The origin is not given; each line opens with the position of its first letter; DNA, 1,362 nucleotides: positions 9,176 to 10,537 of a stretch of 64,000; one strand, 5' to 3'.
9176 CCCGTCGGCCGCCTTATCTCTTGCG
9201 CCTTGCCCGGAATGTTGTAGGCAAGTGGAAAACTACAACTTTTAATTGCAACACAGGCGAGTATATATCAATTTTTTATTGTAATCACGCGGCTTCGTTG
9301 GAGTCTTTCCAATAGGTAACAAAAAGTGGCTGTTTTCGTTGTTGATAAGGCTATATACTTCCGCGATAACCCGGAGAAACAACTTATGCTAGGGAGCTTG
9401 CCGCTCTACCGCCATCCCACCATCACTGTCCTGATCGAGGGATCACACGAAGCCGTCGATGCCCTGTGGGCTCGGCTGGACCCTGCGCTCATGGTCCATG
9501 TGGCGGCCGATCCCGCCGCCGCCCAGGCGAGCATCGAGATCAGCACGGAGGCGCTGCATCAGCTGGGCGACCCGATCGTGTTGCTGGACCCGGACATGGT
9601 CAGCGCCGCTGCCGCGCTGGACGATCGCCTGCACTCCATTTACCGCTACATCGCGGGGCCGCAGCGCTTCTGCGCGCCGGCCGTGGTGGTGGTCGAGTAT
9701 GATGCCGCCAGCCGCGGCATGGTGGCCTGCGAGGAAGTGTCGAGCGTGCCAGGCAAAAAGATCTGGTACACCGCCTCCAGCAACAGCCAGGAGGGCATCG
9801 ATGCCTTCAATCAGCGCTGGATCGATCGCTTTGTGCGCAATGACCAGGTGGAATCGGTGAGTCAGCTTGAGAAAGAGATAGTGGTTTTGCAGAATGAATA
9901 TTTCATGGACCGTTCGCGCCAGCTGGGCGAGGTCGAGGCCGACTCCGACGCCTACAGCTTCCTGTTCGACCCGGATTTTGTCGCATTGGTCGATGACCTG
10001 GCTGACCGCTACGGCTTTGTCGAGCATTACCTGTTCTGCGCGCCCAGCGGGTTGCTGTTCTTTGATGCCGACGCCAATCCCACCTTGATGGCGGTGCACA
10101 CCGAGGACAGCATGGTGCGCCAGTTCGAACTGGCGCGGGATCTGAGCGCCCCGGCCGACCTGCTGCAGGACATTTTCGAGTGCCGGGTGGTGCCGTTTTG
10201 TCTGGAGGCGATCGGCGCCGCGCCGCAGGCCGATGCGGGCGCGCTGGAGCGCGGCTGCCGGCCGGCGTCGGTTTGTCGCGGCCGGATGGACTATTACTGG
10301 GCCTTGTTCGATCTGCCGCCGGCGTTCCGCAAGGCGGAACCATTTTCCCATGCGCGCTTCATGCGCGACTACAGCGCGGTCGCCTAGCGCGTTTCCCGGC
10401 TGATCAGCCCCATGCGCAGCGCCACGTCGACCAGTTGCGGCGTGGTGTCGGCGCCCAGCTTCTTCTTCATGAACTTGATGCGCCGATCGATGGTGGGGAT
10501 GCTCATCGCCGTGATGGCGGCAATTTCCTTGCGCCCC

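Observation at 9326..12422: Phage-encoded LuxR-type quorum-sensing receptor wired next to the immunity repressor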

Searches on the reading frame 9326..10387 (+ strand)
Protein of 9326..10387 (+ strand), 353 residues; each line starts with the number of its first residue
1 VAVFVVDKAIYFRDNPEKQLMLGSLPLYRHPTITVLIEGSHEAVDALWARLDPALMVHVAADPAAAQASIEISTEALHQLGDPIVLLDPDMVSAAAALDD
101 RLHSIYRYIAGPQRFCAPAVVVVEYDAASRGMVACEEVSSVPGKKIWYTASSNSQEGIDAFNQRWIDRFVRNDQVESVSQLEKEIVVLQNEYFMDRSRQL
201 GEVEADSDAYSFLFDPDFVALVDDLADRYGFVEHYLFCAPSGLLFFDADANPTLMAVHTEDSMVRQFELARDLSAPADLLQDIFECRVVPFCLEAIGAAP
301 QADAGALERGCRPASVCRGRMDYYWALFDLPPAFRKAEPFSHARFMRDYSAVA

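Call 3: search_protein_families(library=pfam, proteins=[window:9326-10387:+], max_evalue=1)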
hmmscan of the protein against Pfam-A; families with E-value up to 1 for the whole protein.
window:9326-10387:+ (353 aa): 1 family
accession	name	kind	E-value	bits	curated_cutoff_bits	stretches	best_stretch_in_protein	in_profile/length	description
PF08344.16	TRP_2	-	0.0073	16.9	27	1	246-279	25-58/63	Transient receptor ion channel II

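Call 4: search_protein_families(library=phrogs, proteins=[window:9326-10387:+], max_evalue=0.1)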
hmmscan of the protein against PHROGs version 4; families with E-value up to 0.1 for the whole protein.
window:9326-10387:+ (353 aa): 0 families

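Call 21: find_homologous_proteins(query=window:9386-10387:+)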
Query window:9386-10387:+ (333 aa): 21 proteins with E <= 0.001 among 8000 candidates.
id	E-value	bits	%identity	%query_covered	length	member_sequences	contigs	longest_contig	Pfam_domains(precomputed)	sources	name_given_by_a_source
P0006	3.1e-220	748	100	100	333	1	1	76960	-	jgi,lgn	jgi:hypothetical protein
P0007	3.9e-168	577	76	100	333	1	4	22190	-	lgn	-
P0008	2.2e-163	561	75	100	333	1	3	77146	-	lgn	-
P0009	2.6e-141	489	67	100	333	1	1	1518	-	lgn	-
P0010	3.1e-111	390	56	98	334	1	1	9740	-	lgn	-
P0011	4.3e-91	324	49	98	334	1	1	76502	-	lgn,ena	-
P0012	1.5e-83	299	47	100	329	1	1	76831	-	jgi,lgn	jgi:hypothetical protein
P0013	6.4e-79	284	45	97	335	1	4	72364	-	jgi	jgi:hypothetical protein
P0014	8.0e-68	247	40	100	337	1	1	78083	PF00072.31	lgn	-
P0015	3.1e-65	239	43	98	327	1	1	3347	-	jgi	jgi:hypothetical protein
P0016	9.0e-64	234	38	99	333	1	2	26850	PF00072.31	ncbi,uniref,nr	ncbi:response regulator [Massilia antarctica]|uniref:response regulator n=1 Tax=Massilia antarctica 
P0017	1.7e-58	217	37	99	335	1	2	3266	PF00072.31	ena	-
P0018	4.7e-57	212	36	98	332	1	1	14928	PF00072.31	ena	-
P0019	3.8e-56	209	39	97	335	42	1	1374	PF00072.31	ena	-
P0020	1.4e-55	207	38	98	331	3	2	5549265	PF00072.31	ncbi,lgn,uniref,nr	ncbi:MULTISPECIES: response regulator [unclassified Janthinobacterium]|uniref:response regulator n=1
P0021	1.7e-54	204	36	99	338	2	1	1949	PF00072.31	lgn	-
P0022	9.6e-54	201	35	99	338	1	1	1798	PF00072.31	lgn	-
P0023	1.8e-52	197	36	98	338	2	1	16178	PF00072.31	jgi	jgi:CheY-like chemotaxis protein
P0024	9.4e-50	188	34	99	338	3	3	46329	PF00072.31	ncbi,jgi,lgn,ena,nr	ncbi:MAG TPA: hypothetical protein VKC56_13435 [Gallionellaceae bacterium]|nr:hypothetical protein [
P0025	1.8e-49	187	35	98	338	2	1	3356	PF00072.31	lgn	-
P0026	2.3e-35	141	32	92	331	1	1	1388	PF00072.31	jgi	jgi:CheY-like chemotaxis protein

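Call 22: find_encoding_contigs(protein=P0011, flank=8000, max_places=1)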
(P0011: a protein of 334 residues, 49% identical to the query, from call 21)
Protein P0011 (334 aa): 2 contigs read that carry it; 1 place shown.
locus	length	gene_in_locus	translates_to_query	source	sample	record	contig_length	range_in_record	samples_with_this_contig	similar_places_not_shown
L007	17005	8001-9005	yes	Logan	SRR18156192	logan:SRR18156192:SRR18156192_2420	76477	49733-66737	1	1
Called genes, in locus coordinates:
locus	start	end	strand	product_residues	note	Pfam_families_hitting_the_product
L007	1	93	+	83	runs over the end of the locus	-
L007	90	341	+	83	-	-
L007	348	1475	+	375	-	PF00589:Phage_integrase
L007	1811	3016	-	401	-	PF03090:Replicase, PF08708:PriCT_1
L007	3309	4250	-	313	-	PF02195:ParB_N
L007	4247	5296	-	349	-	PF10609:ParA (faint), PF00142:Fer4_NifH (weak), PF01656:CbiA, PF02374:ArsA_ATPase (weak), PF13614:AAA_31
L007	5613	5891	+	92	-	PF13698:DUF4156 (weak)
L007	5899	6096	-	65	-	-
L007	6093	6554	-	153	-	-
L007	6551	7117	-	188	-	-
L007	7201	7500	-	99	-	-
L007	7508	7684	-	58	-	-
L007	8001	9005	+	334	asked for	-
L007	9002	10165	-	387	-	PF13556:HTH_30 (faint), PF16245:DUF4902, PF03472:Autoind_bind, PF00196:GerE (weak)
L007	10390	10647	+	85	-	-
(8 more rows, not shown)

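Call 23: find_encoding_contigs(protein=P0014, flank=8000, max_places=1)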
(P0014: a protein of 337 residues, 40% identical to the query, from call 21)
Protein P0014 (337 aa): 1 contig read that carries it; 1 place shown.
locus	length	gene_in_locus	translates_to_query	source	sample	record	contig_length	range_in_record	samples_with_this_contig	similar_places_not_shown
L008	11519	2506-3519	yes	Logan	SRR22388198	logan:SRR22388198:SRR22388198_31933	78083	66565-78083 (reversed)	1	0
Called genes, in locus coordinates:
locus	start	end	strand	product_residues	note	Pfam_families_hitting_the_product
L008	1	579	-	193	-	?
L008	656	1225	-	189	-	-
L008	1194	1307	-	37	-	-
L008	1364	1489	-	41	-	-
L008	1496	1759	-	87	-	-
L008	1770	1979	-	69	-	-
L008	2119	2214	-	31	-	-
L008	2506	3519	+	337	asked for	PF00072:Response_reg (weak)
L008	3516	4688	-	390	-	PF16245:DUF4902, PF03472:Autoind_bind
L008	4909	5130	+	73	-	-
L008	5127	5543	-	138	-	PF01381:HTH_3, PF15943:YdaS_toxin (faint)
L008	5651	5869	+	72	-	PF15943:YdaS_toxin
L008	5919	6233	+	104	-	-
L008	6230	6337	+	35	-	-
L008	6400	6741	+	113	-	-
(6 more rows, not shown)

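Call 24: find_encoding_contigs(protein=P0020, flank=8000, max_places=1)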
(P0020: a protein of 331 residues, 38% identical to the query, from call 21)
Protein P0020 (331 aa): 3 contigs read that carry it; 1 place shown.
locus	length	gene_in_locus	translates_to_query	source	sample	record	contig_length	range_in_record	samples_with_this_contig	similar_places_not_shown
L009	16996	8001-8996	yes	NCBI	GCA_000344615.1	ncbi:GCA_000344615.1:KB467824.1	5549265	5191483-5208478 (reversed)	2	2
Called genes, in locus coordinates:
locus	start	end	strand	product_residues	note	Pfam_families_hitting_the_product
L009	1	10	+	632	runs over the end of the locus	PF12804:NTP_transf_3, PF03453:MoeA_N, PF00994:MoCF_biosynth, PF03454:MoeA_C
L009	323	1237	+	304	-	-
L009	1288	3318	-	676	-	PF01144:CoA_trans, PF16957:Mal_decarbox_Al (weak)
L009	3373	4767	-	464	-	PF02646:RmuC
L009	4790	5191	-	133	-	PF01152:Bac_globin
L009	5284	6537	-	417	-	PF00155:Aminotran_1_2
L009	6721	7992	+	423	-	PF00512:HisKA, PF02518:HATPase_c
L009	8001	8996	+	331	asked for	PF00072:Response_reg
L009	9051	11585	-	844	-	PF12704:MacB_PCD (weak), PF02687:FtsX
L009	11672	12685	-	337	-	PF00962:A_deaminase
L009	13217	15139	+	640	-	PF08298:AAA_PrkA, PF06798:PrkA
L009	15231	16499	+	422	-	PF04285:DUF444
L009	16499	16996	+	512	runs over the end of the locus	PF04293:SpoVR, PF24755:SpoVR_C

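Call 31: find_encoding_contigs(protein=P0016, flank=10000, max_places=2)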
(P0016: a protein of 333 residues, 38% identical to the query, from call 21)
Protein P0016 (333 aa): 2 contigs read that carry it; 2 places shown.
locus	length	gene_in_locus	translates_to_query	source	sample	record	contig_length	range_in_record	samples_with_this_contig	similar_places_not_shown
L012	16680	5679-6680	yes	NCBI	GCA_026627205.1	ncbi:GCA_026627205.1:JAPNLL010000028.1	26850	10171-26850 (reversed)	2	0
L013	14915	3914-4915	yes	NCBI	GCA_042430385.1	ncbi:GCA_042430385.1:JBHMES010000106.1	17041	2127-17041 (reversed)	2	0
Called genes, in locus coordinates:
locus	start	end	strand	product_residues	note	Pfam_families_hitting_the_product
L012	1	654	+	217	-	PF00589:Phage_integrase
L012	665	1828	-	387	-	-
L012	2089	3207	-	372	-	PF02195:ParB_N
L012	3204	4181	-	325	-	PF01656:CbiA, PF02374:ArsA_ATPase, PF06564:CBP_BcsQ (weak), PF10609:ParA, PF13614:AAA_31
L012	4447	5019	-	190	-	-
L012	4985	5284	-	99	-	-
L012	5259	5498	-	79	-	-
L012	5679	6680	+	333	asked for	PF00072:Response_reg (faint)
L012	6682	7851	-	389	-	PF16245:DUF4902, PF03472:Autoind_bind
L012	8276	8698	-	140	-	PF27520:SP15_N (weak), PF01381:HTH_3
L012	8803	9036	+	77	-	PF15943:YdaS_toxin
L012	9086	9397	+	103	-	-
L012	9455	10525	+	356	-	PF13730:HTH_36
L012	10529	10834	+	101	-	-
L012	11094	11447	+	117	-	-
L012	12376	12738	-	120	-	PF00072:Response_reg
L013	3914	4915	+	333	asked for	PF00072:Response_reg (faint)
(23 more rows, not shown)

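Call 54: predict_structure(alignment_id=A3)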
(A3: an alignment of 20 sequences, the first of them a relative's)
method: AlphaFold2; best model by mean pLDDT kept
length: 333 residues; sequences in the alignment: 20
mean_pLDDT: 84.2   pTM: 0.81
mean pLDDT of the five models: 84.2, 83.3, 81.7, 81.6, 80.5
residues with pLDDT >= 90: 147; 70-90: 141; 50-70: 35; < 50: 10
segments of 3 or more residues with pLDDT < 50: 277-282
pLDDT, mean of each block of 10 residues (from residue 1): 71 84 88 85 90 86 69 72 90 82 78 90 91 90 94 91 90 78 60 89 93 86 93 94 89 88 94 56 63 95 94 89 85 55
secondary structure, 60 per line:
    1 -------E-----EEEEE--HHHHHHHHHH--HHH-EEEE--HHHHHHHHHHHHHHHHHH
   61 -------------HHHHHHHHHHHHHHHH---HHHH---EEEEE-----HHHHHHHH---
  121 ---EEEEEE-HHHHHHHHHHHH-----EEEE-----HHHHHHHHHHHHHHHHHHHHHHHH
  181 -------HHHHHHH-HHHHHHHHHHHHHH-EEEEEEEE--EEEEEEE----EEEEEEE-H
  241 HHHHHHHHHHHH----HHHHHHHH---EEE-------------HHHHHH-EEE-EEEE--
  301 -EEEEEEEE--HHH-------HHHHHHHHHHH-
elements in order: E14-18 H21-30 E37-40 H43-60 H74-89 H93-96 E100-104 H110-117 E124-129 H131-142 E148-151 H157-180 H188-194 H196-209 E211-218 E221-227 E232-238 H240-252 H257-264 E268-270 H284-289 E291-293 E295-298 E302-309 H322-332

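Call 57: fold_search(model_id=the predicted structure, library=pdb)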
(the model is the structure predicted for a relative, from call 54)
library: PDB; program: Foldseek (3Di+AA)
matches with E <= 10: 869; with E <= 0.001: 1
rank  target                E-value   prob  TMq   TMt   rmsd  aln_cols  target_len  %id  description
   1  6sy9                  1.0e-18  1.00  0.70  0.75   4.8       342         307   20  Structure of the Legionella pneumophila response regulator LqsR (released 2020-02-05)
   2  1of1_A                1.0e-02  0.08  0.12  0.12  23.3       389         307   11  KINETICS AND CRYSTAL STRUCTURE OF THE HERPES SIMPLEX VIRUS TYPE 1 THYMIDINE KINASE INTERACTING WITH (SOUTH)-METHANOCAR (released 2004-06-03)
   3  1e2k_A                1.1e-02  0.08  0.12  0.12  23.1       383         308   11  Kinetics and crystal structure of the wild-type and the engineered Y101F mutant of Herpes simplex virus type 1 thymidi (released 2000-08-19)
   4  4qrh_B                1.4e-02  0.90  0.25  0.41  16.5       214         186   11  Molecular mechanism and evolution of guanylate kinase regulation by (p)ppGpp (released 2015-02-25)
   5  4f4j_A                1.5e-02  0.72  0.22  0.34  13.8       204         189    8  Conversion of the enzyme guanylate kinase into a mitotic spindle orienting protein by a single mutation that inhibits  (released 2012-06-13)
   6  3kcn_A                1.5e-02  1.00  0.29  0.66  13.7       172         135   12  The crystal structure of adenylate cyclase from Rhodopirellula baltica (released 2009-11-17)
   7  4jyc_A                1.7e-02  0.35  0.22  0.22  19.3       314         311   10  MeaB, A Bacterial Homolog of MMAA, in its Apo form (released 2013-07-24)
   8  1rq2_B                1.9e-02  0.54  0.19  0.20  12.5       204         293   11  MYCOBACTERIUM TUBERCULOSIS FTSZ IN COMPLEX WITH CITRATE (released 2004-08-31)
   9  4qrh_A                2.0e-02  0.90  0.26  0.43  16.2       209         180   11  Molecular mechanism and evolution of guanylate kinase regulation by (p)ppGpp (released 2015-02-25)
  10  3ch4                  2.8e-02  0.33  0.19  0.28  17.4       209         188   16  The Crystal Structure of Human Phosphomavelonate Kinase At 1.8 A Resolution (released 2008-07-29)
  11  3crm                  3.0e-02  0.21  0.17  0.22  18.2       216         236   14  Structure of tRNA Dimethylallyltransferase: RNA Modification through a Channel (released 2008-04-29)
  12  2mr6_MODEL_1_A        3.8e-02  0.63  0.19  0.37  14.4       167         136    6  Solution NMR Structure of De novo designed protein, Northeast Structural Genomics Consortium (NESG) Target OR4 (released 2014-08-06)
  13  9ijj_x                4.3e-02  0.14  0.13  0.05  17.8       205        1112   12  In situ structure of the central apparatus in mouse sperm axoneme. (released 2025-06-04)
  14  2cmk                  5.5e-02  0.38  0.18  0.26  18.2       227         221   13  CYTIDINE MONOPHOSPHATE KINASE IN COMPLEX WITH CYTIDINE-DI-PHOSPHATE (released 1999-09-20)
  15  5tch_G                5.5e-02  0.21  0.14  0.17  17.6       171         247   12  Crystal structure of tryptophan synthase from M. tuberculosis - ligand-free form, TrpA-G66V mutant (released 2017-05-31)
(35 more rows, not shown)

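Call 75: search_solved_structures(query=A3, max_evalue=0.01, show_alignments=1)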
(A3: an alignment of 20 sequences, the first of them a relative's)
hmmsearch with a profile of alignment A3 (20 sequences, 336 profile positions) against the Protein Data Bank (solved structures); distinct sequences matched with E-value up to 0.01: 11.
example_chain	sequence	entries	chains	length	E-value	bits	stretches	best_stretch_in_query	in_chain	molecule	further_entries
6sy9_A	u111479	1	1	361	5e-62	213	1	4-333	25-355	Response regulator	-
2rjn_A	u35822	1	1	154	7.7e-06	28.4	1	103-165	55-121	Response regulator receiver:Metal-dependent phosphohydrolase, HD subdomain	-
3kcn_A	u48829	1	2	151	9.4e-06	28.1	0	101-169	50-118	Adenylate cyclase homolog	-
1dc7_A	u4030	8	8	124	3.1e-05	26.4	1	99-172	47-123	NITROGEN REGULATION PROTEIN | NITROGEN REGULATION PROTEIN NR(I) | NTRC RECEIVER DOMAIN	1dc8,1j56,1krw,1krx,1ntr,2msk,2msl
1d5w_A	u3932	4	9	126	0.00093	21.5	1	101-155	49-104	TRANSCRIPTIONAL REGULATORY PROTEIN FIXJ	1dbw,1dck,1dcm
3nns_A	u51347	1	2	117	0.002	20.4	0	102-153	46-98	DNA BINDING RESPONSE REGULATOR B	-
2jk1_A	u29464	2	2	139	0.002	20.4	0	14-52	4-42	HYDROGENASE TRANSCRIPTIONAL REGULATORY PROTEIN HUPR1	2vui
2vuh_B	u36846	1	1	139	0.0033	19.7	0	14-52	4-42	HYDROGENASE TRANSCRIPTIONAL REGULATORY PROTEIN HUPR1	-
3t8y_A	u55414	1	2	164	0.0052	19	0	99-154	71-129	Chemotaxis response regulator protein-glutamate methylesterase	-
9xzo_A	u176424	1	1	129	0.006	18.9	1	99-156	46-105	De novo protein M1X0B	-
3f6p_A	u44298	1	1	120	0.0084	18.4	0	100-139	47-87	Transcriptional regulatory protein yycF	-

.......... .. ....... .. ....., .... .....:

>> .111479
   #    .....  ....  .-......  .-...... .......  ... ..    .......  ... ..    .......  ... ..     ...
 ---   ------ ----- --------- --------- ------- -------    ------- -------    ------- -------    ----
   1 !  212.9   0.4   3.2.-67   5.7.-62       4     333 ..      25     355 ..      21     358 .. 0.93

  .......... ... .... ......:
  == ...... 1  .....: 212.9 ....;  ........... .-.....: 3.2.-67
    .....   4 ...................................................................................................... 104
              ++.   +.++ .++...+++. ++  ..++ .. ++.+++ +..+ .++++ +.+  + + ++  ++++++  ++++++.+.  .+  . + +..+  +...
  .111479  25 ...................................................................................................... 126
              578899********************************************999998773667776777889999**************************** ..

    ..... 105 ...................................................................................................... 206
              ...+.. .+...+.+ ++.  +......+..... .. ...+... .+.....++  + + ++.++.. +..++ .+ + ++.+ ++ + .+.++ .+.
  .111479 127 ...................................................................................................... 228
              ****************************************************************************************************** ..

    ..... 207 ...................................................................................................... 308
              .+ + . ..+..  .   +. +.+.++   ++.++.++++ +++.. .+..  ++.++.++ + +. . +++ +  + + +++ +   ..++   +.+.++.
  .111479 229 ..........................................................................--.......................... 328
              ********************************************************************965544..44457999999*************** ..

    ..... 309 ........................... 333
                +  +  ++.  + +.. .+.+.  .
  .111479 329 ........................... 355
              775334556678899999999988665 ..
